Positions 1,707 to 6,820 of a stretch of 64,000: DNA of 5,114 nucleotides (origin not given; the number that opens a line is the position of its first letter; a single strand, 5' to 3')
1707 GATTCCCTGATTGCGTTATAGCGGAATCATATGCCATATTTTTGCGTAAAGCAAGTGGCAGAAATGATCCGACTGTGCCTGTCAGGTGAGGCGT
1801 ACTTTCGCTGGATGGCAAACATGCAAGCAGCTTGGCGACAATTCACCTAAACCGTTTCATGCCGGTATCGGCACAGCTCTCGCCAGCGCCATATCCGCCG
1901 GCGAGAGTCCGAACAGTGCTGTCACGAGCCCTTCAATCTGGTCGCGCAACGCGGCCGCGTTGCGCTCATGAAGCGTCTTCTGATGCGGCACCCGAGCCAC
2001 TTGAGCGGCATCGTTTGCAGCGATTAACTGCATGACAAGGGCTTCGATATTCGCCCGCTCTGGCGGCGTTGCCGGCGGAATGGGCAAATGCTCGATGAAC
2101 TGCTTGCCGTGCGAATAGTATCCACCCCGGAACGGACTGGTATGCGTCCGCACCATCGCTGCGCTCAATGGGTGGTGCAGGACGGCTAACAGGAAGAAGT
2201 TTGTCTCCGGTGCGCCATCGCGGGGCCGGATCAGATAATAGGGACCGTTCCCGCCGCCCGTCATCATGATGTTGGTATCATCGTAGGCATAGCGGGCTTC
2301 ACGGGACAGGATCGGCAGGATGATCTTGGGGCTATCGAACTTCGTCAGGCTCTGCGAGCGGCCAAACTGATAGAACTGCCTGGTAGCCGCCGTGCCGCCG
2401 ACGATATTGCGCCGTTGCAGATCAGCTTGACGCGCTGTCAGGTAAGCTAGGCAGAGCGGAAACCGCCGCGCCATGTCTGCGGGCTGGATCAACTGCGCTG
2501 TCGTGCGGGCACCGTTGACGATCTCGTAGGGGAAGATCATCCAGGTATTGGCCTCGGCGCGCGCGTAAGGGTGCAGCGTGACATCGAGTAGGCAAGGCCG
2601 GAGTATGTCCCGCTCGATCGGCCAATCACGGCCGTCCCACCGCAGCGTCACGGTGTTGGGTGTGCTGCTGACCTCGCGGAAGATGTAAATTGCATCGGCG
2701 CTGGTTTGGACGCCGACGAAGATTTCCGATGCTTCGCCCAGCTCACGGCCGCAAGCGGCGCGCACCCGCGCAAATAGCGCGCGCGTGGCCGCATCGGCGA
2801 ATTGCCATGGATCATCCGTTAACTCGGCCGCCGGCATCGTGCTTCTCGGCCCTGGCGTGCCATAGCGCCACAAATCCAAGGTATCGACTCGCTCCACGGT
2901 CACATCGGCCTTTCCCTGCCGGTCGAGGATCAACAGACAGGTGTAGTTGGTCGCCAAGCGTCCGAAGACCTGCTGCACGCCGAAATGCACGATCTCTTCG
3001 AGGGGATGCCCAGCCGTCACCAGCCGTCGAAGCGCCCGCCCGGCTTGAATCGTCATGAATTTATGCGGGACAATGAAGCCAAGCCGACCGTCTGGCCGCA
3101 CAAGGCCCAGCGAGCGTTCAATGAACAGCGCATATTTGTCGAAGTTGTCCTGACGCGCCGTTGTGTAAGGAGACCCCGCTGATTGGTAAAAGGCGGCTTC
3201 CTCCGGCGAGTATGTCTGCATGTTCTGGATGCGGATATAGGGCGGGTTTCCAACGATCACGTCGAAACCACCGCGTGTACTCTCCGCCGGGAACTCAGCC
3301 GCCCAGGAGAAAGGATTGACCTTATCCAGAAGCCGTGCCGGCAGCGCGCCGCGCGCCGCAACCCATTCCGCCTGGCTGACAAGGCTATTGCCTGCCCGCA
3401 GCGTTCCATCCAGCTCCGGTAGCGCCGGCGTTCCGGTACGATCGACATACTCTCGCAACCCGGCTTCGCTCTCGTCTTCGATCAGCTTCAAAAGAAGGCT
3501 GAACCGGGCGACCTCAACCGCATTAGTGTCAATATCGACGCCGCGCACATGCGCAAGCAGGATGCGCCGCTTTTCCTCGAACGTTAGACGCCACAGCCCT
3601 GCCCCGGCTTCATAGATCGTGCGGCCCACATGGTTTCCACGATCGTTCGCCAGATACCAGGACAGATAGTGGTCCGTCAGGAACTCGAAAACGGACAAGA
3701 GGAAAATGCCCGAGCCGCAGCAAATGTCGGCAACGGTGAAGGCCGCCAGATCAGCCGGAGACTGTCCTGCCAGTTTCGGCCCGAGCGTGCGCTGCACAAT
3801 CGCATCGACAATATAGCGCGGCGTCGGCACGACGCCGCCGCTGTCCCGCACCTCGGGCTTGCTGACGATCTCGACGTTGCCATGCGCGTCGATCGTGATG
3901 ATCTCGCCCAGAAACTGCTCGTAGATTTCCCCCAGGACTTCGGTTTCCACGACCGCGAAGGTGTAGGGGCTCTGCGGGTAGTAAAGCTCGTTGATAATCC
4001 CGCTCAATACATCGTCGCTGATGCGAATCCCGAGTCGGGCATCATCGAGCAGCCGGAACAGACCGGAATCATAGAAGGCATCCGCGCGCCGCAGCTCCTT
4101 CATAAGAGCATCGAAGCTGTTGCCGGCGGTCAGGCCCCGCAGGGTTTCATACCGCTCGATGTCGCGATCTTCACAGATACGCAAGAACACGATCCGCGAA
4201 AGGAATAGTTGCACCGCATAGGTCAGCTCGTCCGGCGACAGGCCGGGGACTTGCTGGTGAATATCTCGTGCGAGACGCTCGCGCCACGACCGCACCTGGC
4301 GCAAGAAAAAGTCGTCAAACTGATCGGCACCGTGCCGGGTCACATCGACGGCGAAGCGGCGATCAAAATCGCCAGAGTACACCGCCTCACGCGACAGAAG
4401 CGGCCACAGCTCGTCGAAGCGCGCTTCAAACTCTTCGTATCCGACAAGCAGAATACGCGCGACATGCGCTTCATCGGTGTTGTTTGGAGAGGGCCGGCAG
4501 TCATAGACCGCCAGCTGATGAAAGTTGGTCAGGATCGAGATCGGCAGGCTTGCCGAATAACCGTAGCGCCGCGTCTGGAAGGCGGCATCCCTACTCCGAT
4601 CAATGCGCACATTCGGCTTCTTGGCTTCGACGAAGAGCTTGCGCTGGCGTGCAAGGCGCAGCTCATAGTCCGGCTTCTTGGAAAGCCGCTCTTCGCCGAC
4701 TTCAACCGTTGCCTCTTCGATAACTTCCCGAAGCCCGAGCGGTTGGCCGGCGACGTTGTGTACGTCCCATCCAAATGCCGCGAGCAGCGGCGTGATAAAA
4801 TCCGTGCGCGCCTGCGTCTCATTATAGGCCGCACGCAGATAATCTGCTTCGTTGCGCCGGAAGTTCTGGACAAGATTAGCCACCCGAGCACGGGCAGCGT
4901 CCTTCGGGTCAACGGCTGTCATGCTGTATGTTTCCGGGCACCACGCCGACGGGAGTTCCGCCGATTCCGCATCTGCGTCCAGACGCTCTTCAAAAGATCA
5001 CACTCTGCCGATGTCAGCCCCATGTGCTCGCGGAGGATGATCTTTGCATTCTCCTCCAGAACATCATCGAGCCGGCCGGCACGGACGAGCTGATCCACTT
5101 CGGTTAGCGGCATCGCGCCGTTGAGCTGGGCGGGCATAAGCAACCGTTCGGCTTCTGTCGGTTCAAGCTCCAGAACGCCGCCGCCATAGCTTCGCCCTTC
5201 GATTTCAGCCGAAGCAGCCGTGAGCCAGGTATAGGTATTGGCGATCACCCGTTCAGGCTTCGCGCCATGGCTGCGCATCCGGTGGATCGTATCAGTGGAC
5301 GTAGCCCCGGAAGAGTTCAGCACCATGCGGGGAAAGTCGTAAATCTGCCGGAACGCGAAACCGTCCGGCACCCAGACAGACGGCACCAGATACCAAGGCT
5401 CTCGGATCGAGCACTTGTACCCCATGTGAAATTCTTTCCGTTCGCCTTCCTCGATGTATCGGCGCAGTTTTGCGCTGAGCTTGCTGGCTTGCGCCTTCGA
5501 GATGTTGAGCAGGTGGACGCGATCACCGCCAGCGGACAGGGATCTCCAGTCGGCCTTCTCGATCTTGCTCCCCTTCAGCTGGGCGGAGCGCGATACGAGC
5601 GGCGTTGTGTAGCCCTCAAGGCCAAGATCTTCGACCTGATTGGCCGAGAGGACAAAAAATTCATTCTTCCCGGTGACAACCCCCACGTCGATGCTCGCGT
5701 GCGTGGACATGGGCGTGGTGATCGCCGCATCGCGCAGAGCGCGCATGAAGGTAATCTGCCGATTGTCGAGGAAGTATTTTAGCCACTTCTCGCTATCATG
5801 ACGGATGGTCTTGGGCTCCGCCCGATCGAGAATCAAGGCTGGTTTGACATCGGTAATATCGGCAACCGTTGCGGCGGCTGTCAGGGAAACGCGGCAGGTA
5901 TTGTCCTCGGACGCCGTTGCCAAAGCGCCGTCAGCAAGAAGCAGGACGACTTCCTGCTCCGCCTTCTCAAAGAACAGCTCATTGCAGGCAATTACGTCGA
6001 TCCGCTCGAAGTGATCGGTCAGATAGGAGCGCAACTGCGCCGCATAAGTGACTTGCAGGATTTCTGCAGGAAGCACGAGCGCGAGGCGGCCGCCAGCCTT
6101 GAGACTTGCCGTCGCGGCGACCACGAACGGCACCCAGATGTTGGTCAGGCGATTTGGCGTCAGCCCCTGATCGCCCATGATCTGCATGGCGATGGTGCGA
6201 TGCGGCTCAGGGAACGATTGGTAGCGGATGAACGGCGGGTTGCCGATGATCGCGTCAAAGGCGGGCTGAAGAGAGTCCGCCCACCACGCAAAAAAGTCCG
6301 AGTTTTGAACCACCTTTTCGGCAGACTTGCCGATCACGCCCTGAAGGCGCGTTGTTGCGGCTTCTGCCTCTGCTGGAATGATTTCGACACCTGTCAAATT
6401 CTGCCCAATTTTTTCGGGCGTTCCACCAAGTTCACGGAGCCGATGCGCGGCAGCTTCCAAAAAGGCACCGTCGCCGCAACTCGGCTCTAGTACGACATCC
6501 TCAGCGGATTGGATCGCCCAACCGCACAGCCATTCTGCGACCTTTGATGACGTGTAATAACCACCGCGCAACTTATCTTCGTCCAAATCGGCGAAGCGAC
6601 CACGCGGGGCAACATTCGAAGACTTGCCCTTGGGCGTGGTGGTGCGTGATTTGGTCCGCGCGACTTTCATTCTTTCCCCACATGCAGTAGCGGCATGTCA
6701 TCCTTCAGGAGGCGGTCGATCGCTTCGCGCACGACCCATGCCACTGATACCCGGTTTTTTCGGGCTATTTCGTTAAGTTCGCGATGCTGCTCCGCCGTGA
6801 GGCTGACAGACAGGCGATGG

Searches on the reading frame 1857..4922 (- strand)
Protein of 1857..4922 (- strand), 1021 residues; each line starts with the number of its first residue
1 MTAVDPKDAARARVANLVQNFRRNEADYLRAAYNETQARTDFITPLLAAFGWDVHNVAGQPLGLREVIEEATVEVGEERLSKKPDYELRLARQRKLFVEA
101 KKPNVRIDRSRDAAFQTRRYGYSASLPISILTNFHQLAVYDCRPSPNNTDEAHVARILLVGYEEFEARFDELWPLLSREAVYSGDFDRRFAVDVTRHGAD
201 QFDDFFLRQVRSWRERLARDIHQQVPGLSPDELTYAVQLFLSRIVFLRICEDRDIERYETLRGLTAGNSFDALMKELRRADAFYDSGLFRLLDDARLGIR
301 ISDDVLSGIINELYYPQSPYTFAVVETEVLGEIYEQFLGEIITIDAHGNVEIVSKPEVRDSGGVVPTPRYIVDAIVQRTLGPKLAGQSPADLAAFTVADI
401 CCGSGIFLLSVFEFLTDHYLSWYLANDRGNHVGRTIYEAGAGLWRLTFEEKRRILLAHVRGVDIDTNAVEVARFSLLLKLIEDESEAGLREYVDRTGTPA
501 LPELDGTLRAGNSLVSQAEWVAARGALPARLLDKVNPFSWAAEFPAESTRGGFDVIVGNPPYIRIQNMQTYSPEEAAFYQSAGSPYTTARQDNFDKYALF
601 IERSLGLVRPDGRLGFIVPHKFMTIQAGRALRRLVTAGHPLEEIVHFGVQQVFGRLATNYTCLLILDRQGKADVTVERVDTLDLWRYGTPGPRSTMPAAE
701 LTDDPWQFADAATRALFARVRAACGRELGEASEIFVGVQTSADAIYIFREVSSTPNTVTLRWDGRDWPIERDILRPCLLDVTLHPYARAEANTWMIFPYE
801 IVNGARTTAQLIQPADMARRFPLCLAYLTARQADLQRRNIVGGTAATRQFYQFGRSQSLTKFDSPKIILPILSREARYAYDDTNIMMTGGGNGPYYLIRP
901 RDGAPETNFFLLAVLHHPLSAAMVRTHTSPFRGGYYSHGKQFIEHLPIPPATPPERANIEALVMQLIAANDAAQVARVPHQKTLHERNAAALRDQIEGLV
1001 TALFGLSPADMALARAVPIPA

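Call 29: search_protein_families(library=pfam, proteins=[window:1857-4922:-], max_evalue=0.00001)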
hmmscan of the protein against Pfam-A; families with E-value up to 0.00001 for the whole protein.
window:1857-4922:- (1021 aa): 3 families
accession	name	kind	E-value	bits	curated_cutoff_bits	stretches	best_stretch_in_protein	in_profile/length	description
PF07669.17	Eco57I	-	2.6e-37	129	25.3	1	458-653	2-171/171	Eco57I restriction-modification methylase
PF02384.22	N6_Mtase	-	7.6e-10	39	20.4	0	547-671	120-235/311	N-6 DNA Methylase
PF04313.20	HSDR_N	-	3.8e-06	27.3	25.1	0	66-146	113-196/198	Type I restriction enzyme R protein N terminus (HSDR_N)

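Call 89: search_protein_families(library=padloc, proteins=[window:1857-4922:-], max_evalue=0.00001)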
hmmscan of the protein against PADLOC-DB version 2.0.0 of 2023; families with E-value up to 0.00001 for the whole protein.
window:1857-4922:- (1021 aa): 43 families (the best 25 are shown)
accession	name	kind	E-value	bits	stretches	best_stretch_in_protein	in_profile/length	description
PDLC03604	REase_MTase_IIG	-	3.8e-276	917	1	11-1010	7-1000/1011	Type IIG restriction enzyme-methyltransferase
PDLC03629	REase_MTase_IIG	-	2.4e-59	199.2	1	329-961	347-978/1182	Type IIG restriction enzyme-methyltransferase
PDLC03335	MTase_II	-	1.8e-51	173.5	1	550-950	193-573/607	Type II methyltransferase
PDLC03226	MTase_II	-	6.5e-27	92.4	2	701-978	301-560/579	Type II methyltransferase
PDLC03609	REase_MTase_IIG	-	5.4e-26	88.7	1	394-964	436-944/1066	Type IIG restriction enzyme-methyltransferase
PDLC03612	REase_MTase_IIG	-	5.8e-24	82.3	1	534-1007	784-1236/1247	Type IIG restriction enzyme-methyltransferase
PDLC02529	PglX|PglXI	-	5.5e-21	72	1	364-628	201-430/1189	PglX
PDLC03313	MTase_II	-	6.3e-21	72.5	1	548-749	140-349/563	Type II methyltransferase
PDLC02643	DrmMI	-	1.7e-20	70.6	2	533-619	848-933/1347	DrmMI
PDLC03348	MTase_II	-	3.3e-20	70.2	1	545-662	339-447/727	Type II methyltransferase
PDLC03596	REase_MTase_IIG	-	2.7e-16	56.8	1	548-796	707-943/1148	Type IIG restriction enzyme-methyltransferase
PDLC02638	DrmMI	-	6.2e-15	52.4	2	532-617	850-933/935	DrmMI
PDLC03245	MTase_II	-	3e-14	50.5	1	550-672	156-271/577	Type II methyltransferase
PDLC03601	REase_MTase_IIG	-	3e-14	49.8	1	552-674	673-785/1110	Type IIG restriction enzyme-methyltransferase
PDLC03250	MTase_II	-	8.2e-14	49.2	0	552-646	340-428/775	Type II methyltransferase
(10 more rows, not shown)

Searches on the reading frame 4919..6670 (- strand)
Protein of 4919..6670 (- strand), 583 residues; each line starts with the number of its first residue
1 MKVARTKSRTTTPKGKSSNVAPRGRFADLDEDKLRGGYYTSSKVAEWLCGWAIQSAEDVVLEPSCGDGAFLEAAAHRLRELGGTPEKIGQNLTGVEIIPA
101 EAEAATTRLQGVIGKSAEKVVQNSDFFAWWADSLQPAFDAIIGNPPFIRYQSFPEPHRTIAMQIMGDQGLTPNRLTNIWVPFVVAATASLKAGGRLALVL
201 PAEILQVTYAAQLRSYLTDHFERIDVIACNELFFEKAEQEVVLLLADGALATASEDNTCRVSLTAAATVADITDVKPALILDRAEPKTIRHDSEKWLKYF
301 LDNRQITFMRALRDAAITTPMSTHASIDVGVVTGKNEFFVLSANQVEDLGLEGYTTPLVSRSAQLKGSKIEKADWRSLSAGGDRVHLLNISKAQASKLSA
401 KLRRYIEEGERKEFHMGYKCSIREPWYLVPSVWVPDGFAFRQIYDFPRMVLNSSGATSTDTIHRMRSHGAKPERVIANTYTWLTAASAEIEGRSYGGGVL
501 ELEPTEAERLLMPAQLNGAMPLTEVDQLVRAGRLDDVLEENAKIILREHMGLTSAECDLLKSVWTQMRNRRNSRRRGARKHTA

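Call 29: search_protein_families(library=pfam, proteins=[window:4919-6670:-], max_evalue=0.00001)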
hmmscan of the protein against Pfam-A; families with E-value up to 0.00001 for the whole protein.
window:4919-6670:- (583 aa): 3 families
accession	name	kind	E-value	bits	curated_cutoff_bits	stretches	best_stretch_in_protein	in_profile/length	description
PF22837.1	M_Eco57I_C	-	3.2e-30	105.9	27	1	321-560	31-269/283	Type II methyltransferase M.Eco57I, C-terminal domain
PF07669.17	Eco57I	-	3.1e-11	44.1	25.3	1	114-221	44-157/171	Eco57I restriction-modification methylase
PF02384.22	N6_Mtase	-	4.6e-11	43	20.4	1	31-245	21-230/311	N-6 DNA Methylase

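Call 89: search_protein_families(library=padloc, proteins=[window:4919-6670:-], max_evalue=0.00001)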
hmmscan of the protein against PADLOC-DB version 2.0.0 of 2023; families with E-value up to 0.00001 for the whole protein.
window:4919-6670:- (583 aa): 26 families (the best 25 are shown)
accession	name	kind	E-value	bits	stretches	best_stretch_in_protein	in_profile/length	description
PDLC03267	MTase_II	-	1.3e-171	570.2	1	29-574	7-538/539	Type II methyltransferase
PDLC03301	MTase_II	-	3.3e-84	281.6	1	31-576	70-601/604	Type II methyltransferase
PDLC03331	MTase_II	-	1e-21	75.3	1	135-512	114-488/541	Type II methyltransferase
PDLC03248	MTase_II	-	5.4e-21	72.9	1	36-349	10-305/521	Type II methyltransferase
PDLC03328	MTase_II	-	2.8e-18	63.8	1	60-508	59-498/587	Type II methyltransferase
PDLC04134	mad2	-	2.4e-17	60.9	1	27-240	262-437/492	mads_2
PDLC03335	MTase_II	-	8.2e-16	55.8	1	27-229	69-284/607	Type II methyltransferase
PDLC03313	MTase_II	-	1.4e-15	54.8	1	31-347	18-354/563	Type II methyltransferase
PDLC03338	MTase_II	-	6.8e-15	52.8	1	36-244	130-346/604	Type II methyltransferase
PDLC03222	MTase_II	-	7.1e-13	46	1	30-224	126-312/602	Type II methyltransferase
PDLC03258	MTase_II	-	3.2e-12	44.3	1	35-218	22-173/366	Type II methyltransferase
PDLC03293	MTase_II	-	1.1e-10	38.9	1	33-248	14-209/427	Type II methyltransferase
PDLC03226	MTase_II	-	3.2e-10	37.3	1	32-244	13-231/579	Type II methyltransferase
PDLC03366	MTase_II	-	4.4e-09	33.6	1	34-346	21-322/568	Type II methyltransferase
PDLC03218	MTase_II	-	3.7e-08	30.4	1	36-221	265-452/532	Type II methyltransferase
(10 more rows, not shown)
